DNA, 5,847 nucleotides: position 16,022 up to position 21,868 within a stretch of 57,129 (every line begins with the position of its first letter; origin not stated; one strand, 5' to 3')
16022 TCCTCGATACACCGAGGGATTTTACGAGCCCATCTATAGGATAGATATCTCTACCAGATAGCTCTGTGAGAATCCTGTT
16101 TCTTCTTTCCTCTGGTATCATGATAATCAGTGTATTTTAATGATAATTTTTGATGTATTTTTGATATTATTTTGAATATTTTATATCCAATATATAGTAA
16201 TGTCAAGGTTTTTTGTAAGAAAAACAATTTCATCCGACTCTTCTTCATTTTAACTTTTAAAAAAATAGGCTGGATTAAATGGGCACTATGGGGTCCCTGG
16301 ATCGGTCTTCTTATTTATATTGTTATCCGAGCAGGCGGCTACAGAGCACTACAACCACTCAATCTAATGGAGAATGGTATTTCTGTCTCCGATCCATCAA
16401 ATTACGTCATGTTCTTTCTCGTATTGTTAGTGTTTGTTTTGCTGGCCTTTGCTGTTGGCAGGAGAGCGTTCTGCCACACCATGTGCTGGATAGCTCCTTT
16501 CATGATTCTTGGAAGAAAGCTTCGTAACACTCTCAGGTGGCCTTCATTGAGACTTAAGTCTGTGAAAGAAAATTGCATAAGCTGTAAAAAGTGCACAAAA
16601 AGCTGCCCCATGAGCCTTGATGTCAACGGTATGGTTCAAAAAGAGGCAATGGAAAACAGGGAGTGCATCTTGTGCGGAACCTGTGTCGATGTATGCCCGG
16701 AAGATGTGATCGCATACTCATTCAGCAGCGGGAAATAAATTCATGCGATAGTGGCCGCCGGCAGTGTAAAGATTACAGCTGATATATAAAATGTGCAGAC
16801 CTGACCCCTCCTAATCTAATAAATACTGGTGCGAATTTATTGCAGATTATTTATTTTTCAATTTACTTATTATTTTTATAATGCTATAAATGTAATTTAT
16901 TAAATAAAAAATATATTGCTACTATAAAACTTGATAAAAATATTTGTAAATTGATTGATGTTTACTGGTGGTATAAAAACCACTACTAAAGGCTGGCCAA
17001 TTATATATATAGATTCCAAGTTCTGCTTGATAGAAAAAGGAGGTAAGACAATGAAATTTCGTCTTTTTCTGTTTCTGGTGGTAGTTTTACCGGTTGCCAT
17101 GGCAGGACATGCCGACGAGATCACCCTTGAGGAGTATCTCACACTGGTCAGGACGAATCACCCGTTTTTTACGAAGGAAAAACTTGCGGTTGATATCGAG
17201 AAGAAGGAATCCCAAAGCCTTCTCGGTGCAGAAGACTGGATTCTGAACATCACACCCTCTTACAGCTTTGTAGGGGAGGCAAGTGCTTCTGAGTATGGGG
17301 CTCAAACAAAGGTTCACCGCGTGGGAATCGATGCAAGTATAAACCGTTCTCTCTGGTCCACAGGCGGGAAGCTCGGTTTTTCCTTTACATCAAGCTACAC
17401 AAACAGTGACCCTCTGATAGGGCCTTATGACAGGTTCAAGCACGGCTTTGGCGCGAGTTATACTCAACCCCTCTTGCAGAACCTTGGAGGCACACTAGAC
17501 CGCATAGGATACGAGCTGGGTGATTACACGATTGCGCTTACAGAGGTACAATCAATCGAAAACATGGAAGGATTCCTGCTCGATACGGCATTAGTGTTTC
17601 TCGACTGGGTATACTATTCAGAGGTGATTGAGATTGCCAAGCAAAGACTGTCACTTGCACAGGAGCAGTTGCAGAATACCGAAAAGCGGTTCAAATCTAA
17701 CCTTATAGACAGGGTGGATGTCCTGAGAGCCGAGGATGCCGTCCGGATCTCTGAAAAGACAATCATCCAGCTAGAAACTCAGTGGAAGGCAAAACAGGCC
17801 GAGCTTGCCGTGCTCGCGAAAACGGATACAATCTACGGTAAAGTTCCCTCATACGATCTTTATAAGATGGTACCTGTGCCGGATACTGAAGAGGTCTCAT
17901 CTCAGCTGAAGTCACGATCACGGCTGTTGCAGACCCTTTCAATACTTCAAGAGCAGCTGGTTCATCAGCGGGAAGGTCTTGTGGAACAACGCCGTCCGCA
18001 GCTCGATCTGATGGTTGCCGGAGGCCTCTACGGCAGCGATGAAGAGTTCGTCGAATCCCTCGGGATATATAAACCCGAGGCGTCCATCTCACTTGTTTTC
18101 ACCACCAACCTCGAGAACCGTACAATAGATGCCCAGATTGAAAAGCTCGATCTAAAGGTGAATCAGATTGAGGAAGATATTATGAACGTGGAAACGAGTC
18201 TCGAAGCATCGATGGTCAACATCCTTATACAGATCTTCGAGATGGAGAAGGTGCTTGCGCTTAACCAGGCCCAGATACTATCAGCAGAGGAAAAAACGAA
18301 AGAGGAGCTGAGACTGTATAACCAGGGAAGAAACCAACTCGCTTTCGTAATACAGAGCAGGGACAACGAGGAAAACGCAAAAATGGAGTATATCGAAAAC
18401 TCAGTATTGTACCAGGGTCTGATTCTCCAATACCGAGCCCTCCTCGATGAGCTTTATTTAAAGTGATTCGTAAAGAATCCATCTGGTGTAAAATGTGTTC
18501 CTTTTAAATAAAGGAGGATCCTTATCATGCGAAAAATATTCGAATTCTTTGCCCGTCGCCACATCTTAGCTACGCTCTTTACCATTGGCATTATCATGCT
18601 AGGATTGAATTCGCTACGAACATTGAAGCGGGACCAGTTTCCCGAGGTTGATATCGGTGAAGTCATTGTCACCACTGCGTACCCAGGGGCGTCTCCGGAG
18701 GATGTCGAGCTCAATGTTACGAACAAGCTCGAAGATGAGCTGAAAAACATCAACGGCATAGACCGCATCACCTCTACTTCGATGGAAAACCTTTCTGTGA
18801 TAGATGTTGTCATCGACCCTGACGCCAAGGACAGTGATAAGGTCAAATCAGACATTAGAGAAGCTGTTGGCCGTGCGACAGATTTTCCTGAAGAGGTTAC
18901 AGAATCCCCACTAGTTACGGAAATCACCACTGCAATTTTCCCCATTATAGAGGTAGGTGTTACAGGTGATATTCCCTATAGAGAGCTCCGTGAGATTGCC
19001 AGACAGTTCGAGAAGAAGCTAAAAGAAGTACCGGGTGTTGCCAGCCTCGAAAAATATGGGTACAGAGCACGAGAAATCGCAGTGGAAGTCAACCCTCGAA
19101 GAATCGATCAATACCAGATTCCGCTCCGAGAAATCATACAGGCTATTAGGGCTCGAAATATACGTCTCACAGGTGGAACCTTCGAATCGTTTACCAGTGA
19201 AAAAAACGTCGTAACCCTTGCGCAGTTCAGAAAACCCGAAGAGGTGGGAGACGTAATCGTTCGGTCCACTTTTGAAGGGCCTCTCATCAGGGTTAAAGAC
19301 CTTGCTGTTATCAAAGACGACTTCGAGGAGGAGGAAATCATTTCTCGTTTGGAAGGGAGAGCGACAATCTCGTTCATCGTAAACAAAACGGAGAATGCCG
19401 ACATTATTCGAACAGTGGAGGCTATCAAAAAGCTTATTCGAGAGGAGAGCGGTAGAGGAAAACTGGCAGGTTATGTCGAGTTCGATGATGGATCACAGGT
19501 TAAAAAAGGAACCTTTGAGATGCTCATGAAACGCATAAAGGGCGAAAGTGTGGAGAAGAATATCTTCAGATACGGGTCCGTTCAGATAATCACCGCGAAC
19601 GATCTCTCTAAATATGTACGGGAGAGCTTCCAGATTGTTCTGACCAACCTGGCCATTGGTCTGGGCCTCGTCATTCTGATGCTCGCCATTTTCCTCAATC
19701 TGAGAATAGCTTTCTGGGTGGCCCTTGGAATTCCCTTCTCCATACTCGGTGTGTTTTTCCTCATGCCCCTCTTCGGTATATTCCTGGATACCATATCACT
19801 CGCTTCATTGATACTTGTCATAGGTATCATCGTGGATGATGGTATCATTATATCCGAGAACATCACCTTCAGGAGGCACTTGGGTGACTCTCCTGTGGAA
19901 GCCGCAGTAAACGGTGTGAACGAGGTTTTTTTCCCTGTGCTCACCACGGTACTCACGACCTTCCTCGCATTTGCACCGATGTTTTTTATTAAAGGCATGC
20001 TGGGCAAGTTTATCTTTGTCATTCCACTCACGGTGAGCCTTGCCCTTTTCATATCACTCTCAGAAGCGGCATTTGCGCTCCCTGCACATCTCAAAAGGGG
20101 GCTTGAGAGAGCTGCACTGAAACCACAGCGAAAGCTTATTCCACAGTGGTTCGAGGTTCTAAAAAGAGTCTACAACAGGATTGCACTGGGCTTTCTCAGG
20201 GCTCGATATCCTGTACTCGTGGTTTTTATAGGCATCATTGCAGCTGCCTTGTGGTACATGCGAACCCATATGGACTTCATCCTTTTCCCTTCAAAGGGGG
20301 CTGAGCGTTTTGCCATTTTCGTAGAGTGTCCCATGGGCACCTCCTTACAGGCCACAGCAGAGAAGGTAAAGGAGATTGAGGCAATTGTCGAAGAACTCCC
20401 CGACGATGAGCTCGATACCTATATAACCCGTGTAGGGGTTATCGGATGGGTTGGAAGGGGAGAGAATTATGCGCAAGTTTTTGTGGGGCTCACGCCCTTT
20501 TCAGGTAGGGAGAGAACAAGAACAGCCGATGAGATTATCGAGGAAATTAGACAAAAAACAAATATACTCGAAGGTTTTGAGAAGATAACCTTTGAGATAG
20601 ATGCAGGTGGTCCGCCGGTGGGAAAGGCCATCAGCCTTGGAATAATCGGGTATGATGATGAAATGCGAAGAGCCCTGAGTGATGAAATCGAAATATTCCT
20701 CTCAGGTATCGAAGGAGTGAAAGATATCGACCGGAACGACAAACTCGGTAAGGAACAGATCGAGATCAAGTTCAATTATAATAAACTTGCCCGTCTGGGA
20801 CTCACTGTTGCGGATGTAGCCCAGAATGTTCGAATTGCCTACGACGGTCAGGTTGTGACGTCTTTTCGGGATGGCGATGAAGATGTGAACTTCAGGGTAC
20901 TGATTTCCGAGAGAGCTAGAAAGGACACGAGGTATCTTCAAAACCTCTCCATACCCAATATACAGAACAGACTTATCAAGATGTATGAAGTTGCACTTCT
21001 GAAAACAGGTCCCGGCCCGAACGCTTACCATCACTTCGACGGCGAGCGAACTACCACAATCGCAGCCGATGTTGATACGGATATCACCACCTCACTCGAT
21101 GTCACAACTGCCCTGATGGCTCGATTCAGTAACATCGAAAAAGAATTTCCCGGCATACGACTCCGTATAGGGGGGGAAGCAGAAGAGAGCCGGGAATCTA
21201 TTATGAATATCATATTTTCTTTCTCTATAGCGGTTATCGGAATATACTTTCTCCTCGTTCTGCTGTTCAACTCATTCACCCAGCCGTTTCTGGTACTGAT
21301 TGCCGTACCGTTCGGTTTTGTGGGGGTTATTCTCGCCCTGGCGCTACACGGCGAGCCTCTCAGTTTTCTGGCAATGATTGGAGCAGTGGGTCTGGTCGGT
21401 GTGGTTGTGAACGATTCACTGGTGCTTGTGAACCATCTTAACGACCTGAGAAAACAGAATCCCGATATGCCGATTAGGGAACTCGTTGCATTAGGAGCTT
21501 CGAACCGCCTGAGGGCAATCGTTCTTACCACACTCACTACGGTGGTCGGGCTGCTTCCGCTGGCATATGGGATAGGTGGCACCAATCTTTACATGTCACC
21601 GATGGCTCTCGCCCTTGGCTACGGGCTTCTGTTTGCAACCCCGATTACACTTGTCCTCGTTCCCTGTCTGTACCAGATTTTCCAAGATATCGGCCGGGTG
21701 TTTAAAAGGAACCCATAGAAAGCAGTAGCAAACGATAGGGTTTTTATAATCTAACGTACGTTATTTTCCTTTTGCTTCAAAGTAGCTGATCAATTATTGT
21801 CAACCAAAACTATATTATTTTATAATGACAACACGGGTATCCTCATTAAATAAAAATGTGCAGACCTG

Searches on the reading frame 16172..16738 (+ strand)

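Call 5: search_protein_families(library=ncbifam, proteins=[window:16172-16738:+], max_evalue=0.00001)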
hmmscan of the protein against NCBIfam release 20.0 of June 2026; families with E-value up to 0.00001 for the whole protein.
window:16172-16738:+ (188 aa): 21 families
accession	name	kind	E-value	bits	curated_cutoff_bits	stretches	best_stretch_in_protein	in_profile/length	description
TIGR02163.1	napH_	subfamily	2.4e-14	53.5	213.05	1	59-183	136-254/255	NapH/MauN family ferredoxin-type protein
NF007013.0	PRK09477.1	equivalog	3.7e-14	52.5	234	1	47-184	147-278/286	quinol dehydrogenase ferredoxin subunit NapH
NF038196.1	ferrodoxin_EFR1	subfamily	1.3e-09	38.5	75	1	130-183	181-232/242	EFR1 family ferrodoxin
NF058577.1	FdxA_fam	equivalog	5.4e-08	32.9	65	1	131-178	5-51/52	4Fe-4S ferredoxin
NF040864.1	HgcB_ferredoxin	equivalog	1.4e-07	31.3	99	1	128-182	9-63/93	mercury methylation ferredoxin HgcB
TIGR01944.1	rnfB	subfamily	1.7e-07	31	68.7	1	132-182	112-162/190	RnfABCDGE type electron transport complex subunit B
NF006221.0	PRK08348.1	subfamily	1.9e-07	30.8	124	1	132-183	43-95/136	NADH-plastoquinone oxidoreductase subunit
NF040684.1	PorD_Arch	equivalog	4.9e-07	29.8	120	1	120-181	19-80/85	pyruvate synthase subunit PorD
TIGR02700.1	flavo_MJ0208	hypoth_equivalog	5.3e-07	29.1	251.35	1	129-181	144-195/234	dihydromethanopterin reductase (acceptor)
TIGR01971.1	NuoI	subfamily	1.1e-06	28.3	113.05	1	126-181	35-99/121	NADH-quinone oxidoreductase, chain I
TIGR00402.1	napF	equivalog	1.2e-06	28.6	102.2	1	132-181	34-85/149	ferredoxin-type protein NapF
NF041836.1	rnfB_Methano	equivalog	1.6e-06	27.8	445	1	131-180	213-262/265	Rnf electron transport complex subunit RnfB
NF040770.1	hetero_SS_HdrA2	exception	2.9e-06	25.7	1100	1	131-184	575-627/777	CoB-CoM heterodisulfide reductase HdrA2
NF006446.0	PRK08764.1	equivalog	3.5e-06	27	220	1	130-182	83-135/139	Rnf electron transport complex subunit RnfB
TIGR03287.1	methan_mark_16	hypoth_equivalog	3.9e-06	25.6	363.95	1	126-183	295-350/391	methanogenesis marker 16 metalloprotein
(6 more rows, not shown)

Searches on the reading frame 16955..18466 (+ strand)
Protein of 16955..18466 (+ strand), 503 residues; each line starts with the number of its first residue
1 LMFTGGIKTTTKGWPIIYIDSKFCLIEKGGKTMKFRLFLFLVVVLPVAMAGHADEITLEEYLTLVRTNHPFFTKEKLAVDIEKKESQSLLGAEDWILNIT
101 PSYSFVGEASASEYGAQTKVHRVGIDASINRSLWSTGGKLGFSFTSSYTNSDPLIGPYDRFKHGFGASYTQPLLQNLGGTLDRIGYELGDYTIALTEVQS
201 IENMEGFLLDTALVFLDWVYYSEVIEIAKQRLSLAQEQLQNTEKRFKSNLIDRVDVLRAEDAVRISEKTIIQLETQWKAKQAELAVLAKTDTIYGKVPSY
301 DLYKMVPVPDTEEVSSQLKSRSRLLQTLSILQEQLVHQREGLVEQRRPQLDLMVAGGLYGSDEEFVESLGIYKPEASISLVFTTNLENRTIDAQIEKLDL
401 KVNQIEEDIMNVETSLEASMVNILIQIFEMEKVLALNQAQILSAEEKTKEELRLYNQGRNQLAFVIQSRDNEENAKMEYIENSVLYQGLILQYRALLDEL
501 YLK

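Call 5: search_protein_families(library=ncbifam, proteins=[window:16955-18466:+], max_evalue=0.00001)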
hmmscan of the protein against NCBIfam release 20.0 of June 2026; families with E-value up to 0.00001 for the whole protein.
window:16955-18466:+ (503 aa): 0 families

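Call 75: search_protein_families(library=pfam, proteins=[window:16955-18466:+], max_evalue=0.001)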
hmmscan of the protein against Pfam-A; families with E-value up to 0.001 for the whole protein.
window:16955-18466:+ (503 aa): 1 family
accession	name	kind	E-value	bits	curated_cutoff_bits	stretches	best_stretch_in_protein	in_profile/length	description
PF02321.23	OEP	-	6.6e-17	62.4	22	1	59-287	2-185/187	Outer membrane efflux protein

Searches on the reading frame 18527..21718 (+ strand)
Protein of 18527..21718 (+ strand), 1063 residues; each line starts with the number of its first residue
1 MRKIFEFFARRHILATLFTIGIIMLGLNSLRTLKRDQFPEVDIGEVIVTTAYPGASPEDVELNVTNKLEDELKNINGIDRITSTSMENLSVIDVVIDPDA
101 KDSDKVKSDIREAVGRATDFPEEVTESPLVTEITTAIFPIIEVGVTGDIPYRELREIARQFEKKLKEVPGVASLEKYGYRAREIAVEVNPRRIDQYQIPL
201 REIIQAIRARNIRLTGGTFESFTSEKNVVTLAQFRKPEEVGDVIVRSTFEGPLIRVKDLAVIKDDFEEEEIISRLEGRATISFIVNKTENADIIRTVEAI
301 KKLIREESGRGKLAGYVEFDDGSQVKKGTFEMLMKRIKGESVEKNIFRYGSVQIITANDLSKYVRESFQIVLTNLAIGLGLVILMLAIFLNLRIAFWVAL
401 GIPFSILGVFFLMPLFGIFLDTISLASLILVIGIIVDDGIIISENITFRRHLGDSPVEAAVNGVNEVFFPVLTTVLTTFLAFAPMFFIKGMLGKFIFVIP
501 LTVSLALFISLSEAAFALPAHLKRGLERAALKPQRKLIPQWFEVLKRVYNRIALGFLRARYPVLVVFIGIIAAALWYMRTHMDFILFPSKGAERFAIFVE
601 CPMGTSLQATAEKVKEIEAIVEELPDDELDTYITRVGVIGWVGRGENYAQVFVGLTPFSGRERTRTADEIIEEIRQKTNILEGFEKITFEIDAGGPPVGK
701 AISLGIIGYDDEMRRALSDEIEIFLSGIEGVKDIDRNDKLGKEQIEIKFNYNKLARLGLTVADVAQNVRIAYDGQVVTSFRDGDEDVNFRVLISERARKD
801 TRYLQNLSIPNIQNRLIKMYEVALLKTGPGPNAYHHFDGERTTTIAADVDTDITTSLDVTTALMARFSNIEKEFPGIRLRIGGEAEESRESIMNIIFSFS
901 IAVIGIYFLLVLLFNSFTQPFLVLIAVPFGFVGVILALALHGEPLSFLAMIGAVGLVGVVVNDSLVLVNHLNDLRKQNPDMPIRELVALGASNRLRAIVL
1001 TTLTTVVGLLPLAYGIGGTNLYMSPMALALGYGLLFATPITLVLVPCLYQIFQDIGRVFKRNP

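Call 5: search_protein_families(library=ncbifam, proteins=[window:18527-21718:+], max_evalue=0.00001)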
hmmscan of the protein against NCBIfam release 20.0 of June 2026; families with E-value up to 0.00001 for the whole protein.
window:18527-21718:+ (1063 aa): 16 families
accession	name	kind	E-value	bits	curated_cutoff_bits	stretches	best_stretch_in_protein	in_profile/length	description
NF033617.1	RND_permease_2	subfamily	2.3e-142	476.1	1250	2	351-1053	312-1008/1009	multidrug efflux RND transporter permease subunit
NF000282.2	RND_permease_1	subfamily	1.8e-114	383.7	1250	2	351-1052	319-1027/1029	multidrug efflux RND transporter permease subunit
TIGR00915.1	2A0602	subfamily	2.8e-102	343.4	940.35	2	350-1059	319-1032/1050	efflux RND transporter permease subunit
NF007905.0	PRK10614.1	equivalog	4.1e-96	322.7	1774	2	350-1061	313-1017/1025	multidrug efflux RND transporter permease subunit MdtC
TIGR00914.1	2A0601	subfamily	6.4e-85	285.7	701.45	2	351-1052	323-1035/1051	CusA/CzcA family heavy metal efflux RND transporter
NF007798.0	PRK10503.1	equivalog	9.9e-74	248.5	1584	2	351-1061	323-1031/1040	MdtB/MuxB family multidrug efflux RND transporter permease subunit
NF007133.0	PRK09579.1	equivalog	1.1e-72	245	1763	2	353-1052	315-1002/1017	multidrug efflux RND transporter permease subunit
NF007131.0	PRK09577.1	equivalog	1.7e-63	214.8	1768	2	345-1062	313-1029/1045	multidrug efflux RND transporter permease subunit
NF007842.1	PRK10555.1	equivalog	1.4e-60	205.3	1854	2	351-1050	320-1024/1036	multidrug efflux RND transporter permease AcrD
NF000037.1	RND_perm_OqxB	exception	8.7e-51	172.8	2200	2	352-1054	324-1036/1050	multidrug efflux RND transporter permease subunit OqxB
NF011706.2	PRK15127.1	equivalog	2.9e-47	161.2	2150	2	337-1051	306-1028/1049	multidrug efflux RND transporter permease subunit AcrB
TIGR00916.1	2A0604s01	subfamily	2.3e-12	47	148.6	1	366-510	85-230/231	SecD/SecF family protein translocase subunit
TIGR00921.1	2A067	subfamily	6.6e-12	44.3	351.9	1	376-508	197-333/733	hydrophobe/amphiphile efflux-3 (HAE3) family transporter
NF009583.0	PRK13024.1-3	subfamily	7.1e-12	44.2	721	2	368-576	278-479/755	protein translocase subunit SecDF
TIGR00966.2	transloc_SecF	equivalog_domain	2.2e-10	40.5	160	1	887-1044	118-271/279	protein translocase subunit SecF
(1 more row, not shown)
